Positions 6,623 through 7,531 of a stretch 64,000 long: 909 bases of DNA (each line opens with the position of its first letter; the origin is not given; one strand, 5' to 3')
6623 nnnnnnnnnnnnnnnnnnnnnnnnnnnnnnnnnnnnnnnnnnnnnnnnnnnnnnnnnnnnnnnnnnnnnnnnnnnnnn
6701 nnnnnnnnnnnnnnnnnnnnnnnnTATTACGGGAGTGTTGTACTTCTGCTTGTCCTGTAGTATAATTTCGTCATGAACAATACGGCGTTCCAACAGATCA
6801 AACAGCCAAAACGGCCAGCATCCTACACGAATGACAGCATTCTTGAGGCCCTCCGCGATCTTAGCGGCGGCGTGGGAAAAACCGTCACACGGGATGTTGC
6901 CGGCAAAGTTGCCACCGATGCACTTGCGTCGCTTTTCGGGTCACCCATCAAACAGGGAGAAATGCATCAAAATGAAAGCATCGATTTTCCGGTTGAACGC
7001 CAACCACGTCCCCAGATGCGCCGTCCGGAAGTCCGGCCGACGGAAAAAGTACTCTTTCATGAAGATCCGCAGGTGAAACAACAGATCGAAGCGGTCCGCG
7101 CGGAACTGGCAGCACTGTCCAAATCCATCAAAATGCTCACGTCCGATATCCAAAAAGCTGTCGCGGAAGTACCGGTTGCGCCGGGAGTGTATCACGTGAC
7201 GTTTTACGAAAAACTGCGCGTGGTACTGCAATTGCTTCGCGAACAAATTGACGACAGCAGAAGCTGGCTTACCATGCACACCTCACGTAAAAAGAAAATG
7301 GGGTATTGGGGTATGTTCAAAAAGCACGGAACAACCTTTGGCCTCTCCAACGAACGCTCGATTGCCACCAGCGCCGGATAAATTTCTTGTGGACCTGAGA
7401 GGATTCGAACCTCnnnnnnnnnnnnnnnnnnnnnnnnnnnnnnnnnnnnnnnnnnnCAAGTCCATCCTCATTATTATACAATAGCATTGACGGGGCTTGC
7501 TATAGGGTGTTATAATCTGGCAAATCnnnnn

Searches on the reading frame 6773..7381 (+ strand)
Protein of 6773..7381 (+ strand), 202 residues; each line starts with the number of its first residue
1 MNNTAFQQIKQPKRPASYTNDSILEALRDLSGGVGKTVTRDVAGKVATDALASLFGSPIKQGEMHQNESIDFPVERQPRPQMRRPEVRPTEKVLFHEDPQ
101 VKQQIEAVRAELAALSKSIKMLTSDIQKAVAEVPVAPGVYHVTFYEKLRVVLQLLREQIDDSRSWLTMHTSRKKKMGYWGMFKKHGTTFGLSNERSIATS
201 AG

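Call 7: search_protein_families(library=pfam, proteins=[window:6773-7381:+], max_evalue=1)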
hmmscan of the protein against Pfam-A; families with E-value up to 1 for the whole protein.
window:6773-7381:+ (202 aa): 2 families
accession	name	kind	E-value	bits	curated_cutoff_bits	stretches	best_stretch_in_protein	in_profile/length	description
PF18904.5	DUF5660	-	1.1e-34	119.3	24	1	98-202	3-109/109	Domain of unknown function (DUF5660)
PF04977.20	DivIC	-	0.15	12.3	28.9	1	100-128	21-49/80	Septum formation initiator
